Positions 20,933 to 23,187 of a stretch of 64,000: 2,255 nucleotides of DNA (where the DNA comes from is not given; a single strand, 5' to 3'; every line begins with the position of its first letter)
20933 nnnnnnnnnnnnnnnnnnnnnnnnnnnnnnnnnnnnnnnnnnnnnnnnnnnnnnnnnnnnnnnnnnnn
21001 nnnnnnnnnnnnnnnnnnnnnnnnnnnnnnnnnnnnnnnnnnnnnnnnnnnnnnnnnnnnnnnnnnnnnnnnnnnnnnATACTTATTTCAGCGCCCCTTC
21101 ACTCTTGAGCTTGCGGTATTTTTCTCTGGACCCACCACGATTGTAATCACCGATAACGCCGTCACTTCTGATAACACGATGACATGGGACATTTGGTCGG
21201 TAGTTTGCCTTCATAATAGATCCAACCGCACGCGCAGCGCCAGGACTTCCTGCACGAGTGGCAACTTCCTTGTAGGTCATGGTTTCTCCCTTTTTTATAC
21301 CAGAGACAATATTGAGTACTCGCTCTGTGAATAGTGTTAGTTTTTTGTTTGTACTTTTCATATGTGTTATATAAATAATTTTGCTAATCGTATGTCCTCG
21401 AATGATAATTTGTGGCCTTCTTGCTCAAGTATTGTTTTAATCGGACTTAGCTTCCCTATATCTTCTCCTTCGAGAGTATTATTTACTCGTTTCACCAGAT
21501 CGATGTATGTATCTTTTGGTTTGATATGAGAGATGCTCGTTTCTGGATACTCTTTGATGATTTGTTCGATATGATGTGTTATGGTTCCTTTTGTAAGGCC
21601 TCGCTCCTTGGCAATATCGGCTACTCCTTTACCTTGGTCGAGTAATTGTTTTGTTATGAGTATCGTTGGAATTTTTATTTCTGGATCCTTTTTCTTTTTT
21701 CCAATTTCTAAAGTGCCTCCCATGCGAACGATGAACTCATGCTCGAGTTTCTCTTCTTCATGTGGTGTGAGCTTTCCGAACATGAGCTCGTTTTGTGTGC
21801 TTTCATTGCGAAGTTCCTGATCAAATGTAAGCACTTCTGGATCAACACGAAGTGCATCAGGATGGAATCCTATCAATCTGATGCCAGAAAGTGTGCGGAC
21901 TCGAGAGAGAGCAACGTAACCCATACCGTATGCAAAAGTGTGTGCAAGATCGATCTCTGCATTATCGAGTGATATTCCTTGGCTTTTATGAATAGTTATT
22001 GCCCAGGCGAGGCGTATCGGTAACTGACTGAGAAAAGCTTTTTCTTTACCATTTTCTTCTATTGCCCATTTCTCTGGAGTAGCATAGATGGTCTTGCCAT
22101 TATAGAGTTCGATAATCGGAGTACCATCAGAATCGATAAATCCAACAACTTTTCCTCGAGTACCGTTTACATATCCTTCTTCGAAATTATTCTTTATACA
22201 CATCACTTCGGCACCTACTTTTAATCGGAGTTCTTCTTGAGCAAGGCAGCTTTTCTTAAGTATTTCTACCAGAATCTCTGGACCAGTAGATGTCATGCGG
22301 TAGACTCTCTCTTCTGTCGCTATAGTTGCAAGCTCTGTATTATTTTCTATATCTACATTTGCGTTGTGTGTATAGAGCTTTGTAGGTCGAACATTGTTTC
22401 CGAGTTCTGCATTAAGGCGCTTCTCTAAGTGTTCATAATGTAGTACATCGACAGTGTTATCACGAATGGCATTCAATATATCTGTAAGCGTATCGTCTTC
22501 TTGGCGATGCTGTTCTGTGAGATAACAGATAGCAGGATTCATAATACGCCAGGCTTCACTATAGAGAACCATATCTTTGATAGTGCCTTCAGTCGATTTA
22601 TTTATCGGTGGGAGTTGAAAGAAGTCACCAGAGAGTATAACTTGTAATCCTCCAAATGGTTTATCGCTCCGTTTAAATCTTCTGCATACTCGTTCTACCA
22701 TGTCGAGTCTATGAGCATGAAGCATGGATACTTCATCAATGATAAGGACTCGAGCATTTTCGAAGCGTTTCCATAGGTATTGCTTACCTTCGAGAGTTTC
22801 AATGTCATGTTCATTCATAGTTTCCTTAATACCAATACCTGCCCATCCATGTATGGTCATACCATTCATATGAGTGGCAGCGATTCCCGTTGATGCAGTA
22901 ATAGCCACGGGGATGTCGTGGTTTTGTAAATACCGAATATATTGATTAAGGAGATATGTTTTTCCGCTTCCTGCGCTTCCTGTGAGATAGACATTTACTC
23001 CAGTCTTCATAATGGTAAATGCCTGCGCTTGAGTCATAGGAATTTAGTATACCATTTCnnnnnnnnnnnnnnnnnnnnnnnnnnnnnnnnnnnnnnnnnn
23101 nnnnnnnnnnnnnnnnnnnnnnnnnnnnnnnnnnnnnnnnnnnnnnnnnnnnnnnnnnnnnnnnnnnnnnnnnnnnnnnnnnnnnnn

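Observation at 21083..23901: Compact SOS operon: Cheo-box promoter - small ORF - lexA - PIF1/RecD-like helicase - 92-aa Ogt - dinB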

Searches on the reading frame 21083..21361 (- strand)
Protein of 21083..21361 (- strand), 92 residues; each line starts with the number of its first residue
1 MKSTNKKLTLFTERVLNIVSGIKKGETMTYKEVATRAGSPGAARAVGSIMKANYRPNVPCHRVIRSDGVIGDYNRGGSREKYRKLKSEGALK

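Call 3: search_protein_families(library=pfam, proteins=[window:21083-21361:-], max_evalue=0.01)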
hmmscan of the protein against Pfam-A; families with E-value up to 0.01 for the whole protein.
window:21083-21361:- (92 aa): 1 family
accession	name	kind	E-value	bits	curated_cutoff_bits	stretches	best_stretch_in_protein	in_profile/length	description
PF01035.26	DNA_binding_1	-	3.6e-26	91.3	27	1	11-89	2-80/81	6-O-methylguanine DNA methyltransferase, DNA binding domain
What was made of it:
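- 21083..21361 (-): 92-aa single-domain O6-alkylguanine-DNA alkyltransferase (MGMT C-terminal catalytic domain only, PCHRV retained). Pfam DNA_binding_1 E 3.6e-26 (call 3).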

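Call 10: search_protein_families(library=ncbifam, proteins=[window:21083-21361:-], max_evalue=0.01)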
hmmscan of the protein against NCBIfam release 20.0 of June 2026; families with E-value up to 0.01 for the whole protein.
window:21083-21361:- (92 aa): 5 families
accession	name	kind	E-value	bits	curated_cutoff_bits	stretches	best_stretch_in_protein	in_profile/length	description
TIGR00589.1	ogt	superfamily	7.4e-21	74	46.4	1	9-86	1-78/80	methylated-DNA--[protein]-cysteine S-methyltransferase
NF011964.0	PRK15435.1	equivalog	2.2e-14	53.2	345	1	9-88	269-348/354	bifunctional DNA-binding transcriptional regulator/O6-methylguanine-DNA methyltransferase Ada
NF007626.0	PRK10286.1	equivalog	1.3e-12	48.1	192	1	8-91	86-169/171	methylated-DNA--[protein]-cysteine S-methyltransferase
NF003022.0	PRK03887.1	equivalog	9.4e-11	41.8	164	1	7-89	89-169/175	methylated-DNA--protein-cysteine methyltransferase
NF041132.1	DNA_protcyst_Mta_Thcoc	equivalog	1.3e-10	41.4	250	1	6-75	88-156/169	methylated-DNA--protein-cysteine methyltransferase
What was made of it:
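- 21083..21361 (-): TIGR00589 ogt superfamily model 74 bits, above the cut-off of 46.4, but below every full-length Ogt/Ada equivalog cut-off (call 10).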

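Call 39: search_protein_families(library=phrogs, proteins=[window:21083-21361:-], max_evalue=0.01)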
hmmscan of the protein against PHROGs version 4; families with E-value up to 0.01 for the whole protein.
window:21083-21361:- (92 aa): 1 family
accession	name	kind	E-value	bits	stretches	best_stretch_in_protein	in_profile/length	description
phrog_34906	-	other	1.3e-07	32.6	1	10-88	80-163/179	DNA methyltransferase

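Call 49: search_solved_structures(query=window:21083-21361:-, max_evalue=0.001, show_alignments=2)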
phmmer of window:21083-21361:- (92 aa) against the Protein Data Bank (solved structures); distinct sequences matched with E-value up to 0.001: 47.
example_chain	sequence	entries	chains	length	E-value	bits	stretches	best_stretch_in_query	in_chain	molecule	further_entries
1qnt_A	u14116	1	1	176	5.1e-13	52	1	11-78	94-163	METHYLATED-DNA--PROTEIN-CYSTEINE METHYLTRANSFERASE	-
1yfh_A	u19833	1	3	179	5.2e-13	52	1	11-78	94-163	Methylated-DNA--protein-cysteine methyltransferase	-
1eh6_A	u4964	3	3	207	5.5e-13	51.9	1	11-80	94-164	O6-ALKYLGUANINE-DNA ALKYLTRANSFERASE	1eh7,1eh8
1t39_A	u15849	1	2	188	5.8e-13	51.8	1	11-78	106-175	Methylated-DNA--protein-cysteine methyltransferase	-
1t38_A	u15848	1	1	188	1.6e-11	47.3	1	11-78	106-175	Methylated-DNA--protein-cysteine methyltransferase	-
1sfe_A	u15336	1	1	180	4e-11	46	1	9-81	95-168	ADA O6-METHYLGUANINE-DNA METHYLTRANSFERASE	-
4bhc_A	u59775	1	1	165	2.5e-10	43.5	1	9-81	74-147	METHYLATED-DNA--PROTEIN-CYSTEINE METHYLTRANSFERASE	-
4wxd_A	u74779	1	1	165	2.5e-10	43.4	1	9-81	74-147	Methylated-DNA--protein-cysteine methyltransferase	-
4bhb_A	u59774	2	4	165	2.5e-10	43.4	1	9-81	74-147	METHYLATED-DNA--PROTEIN-CYSTEINE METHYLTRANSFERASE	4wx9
4wxc_A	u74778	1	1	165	8.6e-10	41.7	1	9-81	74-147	Methylated-DNA--protein-cysteine methyltransferase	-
2g7h_A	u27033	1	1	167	1.6e-09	40.9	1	8-82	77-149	Methylated-DNA--protein-cysteine methyltransferase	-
7wz8_C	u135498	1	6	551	2.6e-09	40.2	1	11-80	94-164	SNAP-tag,C-type lectin domain family 4 member K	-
8ru2_E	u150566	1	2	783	3e-09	40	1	11-80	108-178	Methylated-DNA--protein-cysteine methyltransferase,Protein diaphanous homolog 1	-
9qey_H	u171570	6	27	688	3e-09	40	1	11-80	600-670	Coronin-1B,Methylated-DNA--protein-cysteine methyltransferase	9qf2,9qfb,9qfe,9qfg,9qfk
8rty_E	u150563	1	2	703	3.3e-09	39.9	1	11-80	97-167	Methylated-DNA--protein-cysteine methyltransferase,Cell division control protein 12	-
3gva_A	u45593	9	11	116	2.3e-08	37.2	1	11-89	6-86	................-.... protein 1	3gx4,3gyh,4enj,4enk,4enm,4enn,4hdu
2kif_A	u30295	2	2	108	2.7e-07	33.8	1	11-89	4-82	O6-methylguanine-DNA methyltransferase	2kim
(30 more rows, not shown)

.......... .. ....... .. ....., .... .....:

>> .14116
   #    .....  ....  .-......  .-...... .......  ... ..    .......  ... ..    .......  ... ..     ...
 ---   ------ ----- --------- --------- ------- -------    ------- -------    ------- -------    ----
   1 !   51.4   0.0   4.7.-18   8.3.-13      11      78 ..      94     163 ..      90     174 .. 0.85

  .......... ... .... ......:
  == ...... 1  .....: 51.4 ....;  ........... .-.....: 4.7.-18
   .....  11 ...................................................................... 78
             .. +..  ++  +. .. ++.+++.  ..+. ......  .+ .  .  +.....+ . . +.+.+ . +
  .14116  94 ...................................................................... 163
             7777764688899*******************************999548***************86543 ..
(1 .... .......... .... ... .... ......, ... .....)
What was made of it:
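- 21083..21361 (-): It aligns to human MGMT residues 94-163, including the PCHRV motif (call 49).
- On O6-alkylguanine-DNA alkyltransferase (Ogt/MGMT): PCHRV aligns with that of human MGMT (call 49).
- Closest known: Alkyltransferase-like. Same: It shares the single MGMT C-terminal fold of about 100 aa with ATLs (3gva and 2kif are hit, call 49).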

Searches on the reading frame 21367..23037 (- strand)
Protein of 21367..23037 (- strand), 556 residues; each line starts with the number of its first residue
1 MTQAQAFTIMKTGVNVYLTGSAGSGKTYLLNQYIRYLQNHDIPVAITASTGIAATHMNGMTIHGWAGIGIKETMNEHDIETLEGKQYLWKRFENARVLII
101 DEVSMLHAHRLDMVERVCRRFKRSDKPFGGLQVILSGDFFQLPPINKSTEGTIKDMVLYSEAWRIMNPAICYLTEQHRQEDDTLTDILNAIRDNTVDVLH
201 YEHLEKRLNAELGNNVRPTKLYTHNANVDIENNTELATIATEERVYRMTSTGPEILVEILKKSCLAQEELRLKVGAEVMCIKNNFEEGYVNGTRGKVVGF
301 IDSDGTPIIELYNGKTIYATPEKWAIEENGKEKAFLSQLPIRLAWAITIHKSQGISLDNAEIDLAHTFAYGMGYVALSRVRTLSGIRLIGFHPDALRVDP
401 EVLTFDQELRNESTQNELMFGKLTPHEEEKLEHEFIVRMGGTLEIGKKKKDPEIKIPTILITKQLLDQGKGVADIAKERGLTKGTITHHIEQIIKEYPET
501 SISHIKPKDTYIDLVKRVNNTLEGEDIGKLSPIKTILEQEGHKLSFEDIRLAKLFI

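Call 3: search_protein_families(library=pfam, proteins=[window:21367-23037:-], max_evalue=0.01)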
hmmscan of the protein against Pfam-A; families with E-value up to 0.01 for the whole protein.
window:21367-23037:- (556 aa): 17 families
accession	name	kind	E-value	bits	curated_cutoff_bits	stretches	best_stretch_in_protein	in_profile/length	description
PF05970.20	PIF1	-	1.2e-37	130.1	25.9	1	8-185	17-195/223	PIF1-like helicase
PF13604.12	AAA_30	-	7.2e-16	58.9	27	1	3-199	6-177/191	AAA domain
PF13245.12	AAA_19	-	1.6e-13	51.4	25.1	1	6-145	4-132/134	AAA domain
PF14493.12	HTH_40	-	2.6e-12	47.3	27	1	459-552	2-88/89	Helix-turn-helix domain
PF21530.3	Pif1_2B_dom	-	2.4e-11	43.6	23.9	1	258-300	4-47/47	DNA helicase Pif1, 2B domain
PF13401.12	AAA_22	-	4.6e-07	30.6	27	1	16-137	8-122/130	AAA domain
PF01443.25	Viral_helicase1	-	0.00022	21.6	21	0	18-179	3-132/228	Viral superfamily 1 RNA helicase core domain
PF02689.20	Herpes_Helicase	-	0.00035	19.1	27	0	346-382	732-770/808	Helicase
PF07728.20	AAA_5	-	0.0016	18.9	22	0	15-111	1-83/139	AAA domain (dynein-related subfamily)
PF00270.35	DEAD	-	0.0032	17.6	26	0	3-30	4-31/167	DEAD/DEAH box helicase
PF13191.12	AAA_16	-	0.0037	18.2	32.6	1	14-41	25-52/167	AAA ATPase domain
PF18335.7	SH3_13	-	0.0044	17.2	41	0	269-303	23-57/65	ATP-dependent RecD-like DNA helicase SH3 domain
PF00437.27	T2SSE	-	0.0045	16.1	24.9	1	9-64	138-194/370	Type II/IV secretion system protein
PF03266.21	NTPase_1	-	0.0065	16.8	23.9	0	15-44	1-30/168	NTPase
PF13173.12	AAA_14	-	0.0075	16.7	27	0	16-107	5-75/129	AAA domain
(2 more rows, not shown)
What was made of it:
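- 21367..23037 (-): Pif1-family SF1B 5'-3' DNA helicase, 556 aa. Pfam PIF1 E 1.2e-37 and Pif1_2B_dom E 2.4e-11 (call 3).
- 21382..21663 (-): HTH_40 domain (helicase residues 459-552), the 'C-terminal extension' of the finding. Pfam PF14493, E 2.6e-12, 47.3 bits, above the cut-off of 27 (call 3).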

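Call 9: find_encoding_contigs(protein=window:21367-23037:-, flank=10000, max_places=6)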
Protein window:21367-23037:- (556 aa): 1 contig read that carries it; 1 place shown.
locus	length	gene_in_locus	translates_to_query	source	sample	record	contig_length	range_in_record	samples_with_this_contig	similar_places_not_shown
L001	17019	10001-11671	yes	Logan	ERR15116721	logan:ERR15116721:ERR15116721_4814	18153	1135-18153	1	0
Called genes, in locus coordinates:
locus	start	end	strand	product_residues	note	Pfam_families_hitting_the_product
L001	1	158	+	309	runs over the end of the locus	PF00119:ATP-synt_A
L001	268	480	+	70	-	PF00137:ATP-synt_C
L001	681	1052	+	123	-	PF00430:ATP-synt_B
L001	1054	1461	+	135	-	PF00213:OSCP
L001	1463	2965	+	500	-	PF02874:ATP-synt_ab_N, PF00006:ATP-synt_ab, PF00306:ATP-synt_ab_C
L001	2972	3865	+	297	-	PF00231:ATP-synt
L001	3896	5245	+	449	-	PF02874:ATP-synt_ab_N, PF00006:ATP-synt_ab, PF22919:ATP-synt_VA_C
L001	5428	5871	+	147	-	PF02823:ATP-synt_DE_N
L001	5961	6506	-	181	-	-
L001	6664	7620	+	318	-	PF17773:UPF0176_N, PF00581:Rhodanese, PF12368:Rhodanese_C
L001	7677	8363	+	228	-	-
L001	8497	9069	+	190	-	PF27226:AF_1845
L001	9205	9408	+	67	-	-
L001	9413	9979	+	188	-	PF00717:Peptidase_S24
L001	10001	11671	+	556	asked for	PF05970:PIF1, PF13245:AAA_19, PF13401:AAA_22 (weak), PF13604:AAA_30, PF21530:Pif1_2B_dom, PF14493:HTH_40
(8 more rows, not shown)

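Call 10: search_protein_families(library=ncbifam, proteins=[window:21367-23037:-], max_evalue=0.01)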
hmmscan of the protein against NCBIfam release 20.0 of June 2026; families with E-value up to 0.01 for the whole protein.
window:21367-23037:- (556 aa): 10 families
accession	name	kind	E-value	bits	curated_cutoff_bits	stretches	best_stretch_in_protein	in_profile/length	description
TIGR01448.2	helicase_RecD2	equivalog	2.4e-19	68.9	500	1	3-354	321-650/713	SF1B family DNA helicase RecD2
TIGR01447.1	recD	equivalog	1.7e-11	43.4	310.15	1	16-358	166-540/597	exodeoxyribonuclease V subunit alpha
TIGR02768.1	TraA_Ti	equivalog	6.5e-11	41.2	590.45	2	17-147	379-491/751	Ti-type conjugative transfer relaxase TraA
NF010464.0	PRK13889.1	subfamily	2.5e-06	25.7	1015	1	341-382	654-695/992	conjugal transfer relaxase TraA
TIGR03015.1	pepcterm_ATPase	hypoth_equivalog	0.00019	21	324.5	1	16-137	46-163/269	XrtA/PEP-CTERM system-associated ATPase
NF010402.0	PRK13826.1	subfamily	0.0013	16.6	1317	1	18-381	402-730/1102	Dtr system oriT relaxase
TIGR03420.1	DnaA_homol_Hda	equivalog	0.0022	17.5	194.8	0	5-42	30-67/226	DnaA regulatory inactivator Hda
NF038214.1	IS21_help_AAA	equivalog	0.003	17.3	200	0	10-30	87-107/232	IS21-like element helper ATPase IstB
NF010341.0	PRK13768.1-3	equivalog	0.003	17.2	355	0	14-46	3-35/257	GTPase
NF010340.0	PRK13768.1-2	equivalog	0.0056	16.5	293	0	15-46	5-36/265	GTPase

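Call 39: search_protein_families(library=phrogs, proteins=[window:21367-23037:-], max_evalue=0.01)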
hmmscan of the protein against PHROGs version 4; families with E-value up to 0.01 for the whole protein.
window:21367-23037:- (556 aa): 10 families
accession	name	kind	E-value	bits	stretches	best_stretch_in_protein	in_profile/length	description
phrog_325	-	DNA, RNA and nucleotide metabolism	1.1e-63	216.9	1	3-436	475-915/986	Dda-like helicase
phrog_30356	-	DNA, RNA and nucleotide metabolism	5.5e-28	98.5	2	8-322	13-322/823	helicase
phrog_4412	-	DNA, RNA and nucleotide metabolism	4.4e-20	72.6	2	3-196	335-506/743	exonuclease V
phrog_25471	-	unknown function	6.9e-09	37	1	5-116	13-142/162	-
phrog_249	-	moron, auxiliary metabolic gene and host takeover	0.00024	21.6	1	8-50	122-164/380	porphyrin biosynthesis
phrog_170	-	other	0.001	19.6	0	2-30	79-107/323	PhoH-like phosphate starvation-inducible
phrog_296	-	integration and excision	0.0026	17.5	1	16-108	321-402/626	DNA transposition protein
phrog_2107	-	other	0.0032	18.2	1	12-50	2-40/201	thymidylate kinase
phrog_50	-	DNA, RNA and nucleotide metabolism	0.0032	17.6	0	4-103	360-442/570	DnaC-like helicase loader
phrog_11138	-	unknown function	0.0057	18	0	464-497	102-135/142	-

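Call 48: search_solved_structures(query=window:21367-23037:-, max_evalue=0.00001)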
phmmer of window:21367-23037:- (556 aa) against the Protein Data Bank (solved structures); distinct sequences matched with E-value up to 0.00001: 19.
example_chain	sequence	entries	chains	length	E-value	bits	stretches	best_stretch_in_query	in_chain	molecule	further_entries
6hpt_A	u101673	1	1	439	8.9e-76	258.9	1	5-411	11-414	ATP-dependent DNA helicase PIF1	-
5fhh_A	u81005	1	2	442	9.1e-76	258.9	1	5-411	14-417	ATP-dependent DNA helicase PIF1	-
9fb8_A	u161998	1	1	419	9.8e-76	258.8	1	5-411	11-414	ATP-dependent DNA helicase PIF1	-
6hph_A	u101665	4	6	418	1.1e-75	258.7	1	5-411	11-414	ATP-dependent DNA helicase PIF1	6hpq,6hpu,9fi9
7otj_A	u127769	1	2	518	2.4e-68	234.4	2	10-305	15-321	ATP-dependent DNA helicase PIF1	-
8xak_A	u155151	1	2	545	6.3e-67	229.7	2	7-310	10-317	ATP-dependent DNA helicase PIF1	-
5o6b_A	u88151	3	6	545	6.3e-67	229.7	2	7-310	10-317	ATP-dependent DNA helicase PIF1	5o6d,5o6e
5ftb_A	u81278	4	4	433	1.6e-48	169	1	14-409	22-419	TPR DOMAIN PROTEIN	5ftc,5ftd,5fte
5fhd_A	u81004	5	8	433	2.2e-48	168.5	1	14-409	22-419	Uncharacterized protein | ATP-dependent DNA helicase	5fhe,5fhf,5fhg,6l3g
5ftf_A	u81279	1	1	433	2.2e-48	168.5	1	14-409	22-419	TPR DOMAIN PROTEIN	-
8bns_A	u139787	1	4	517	2.2e-46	161.9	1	9-389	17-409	AAA ATPase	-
8bnv_A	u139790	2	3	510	5.4e-45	157.3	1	12-447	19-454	AAA family ATPase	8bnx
7oar_A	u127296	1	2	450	8.3e-32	113.8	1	17-410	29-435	Pif1 helicase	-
6s3p_A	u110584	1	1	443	1.4e-31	113.1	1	17-410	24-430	PIF1 helicase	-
6s3e_A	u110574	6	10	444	1.4e-31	113.1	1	17-410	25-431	PIF1 helicase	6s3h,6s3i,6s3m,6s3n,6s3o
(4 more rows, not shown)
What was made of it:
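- Gene content: Pfam, NCBIfam and PDB assignments (calls 3, 10, 48, 49).
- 21367..23037 (-): The best solved relative is human PIF1, E 8.9e-76 over residues 5-411 (call 48).
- On Pif1-family SF1B helicase: Human PIF1 6hpt E 8.9e-76 and yeast/Bacteroides Pif1 E 1e-67 to 1e-48 (call 48).
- Closest known: RecD-related SF1 helicases in SOS/mutagenesis operons. Different: Here the helicase is a bona fide Pif1-family member, closest to human PIF1 (call 48), with an HTH_40 tail.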
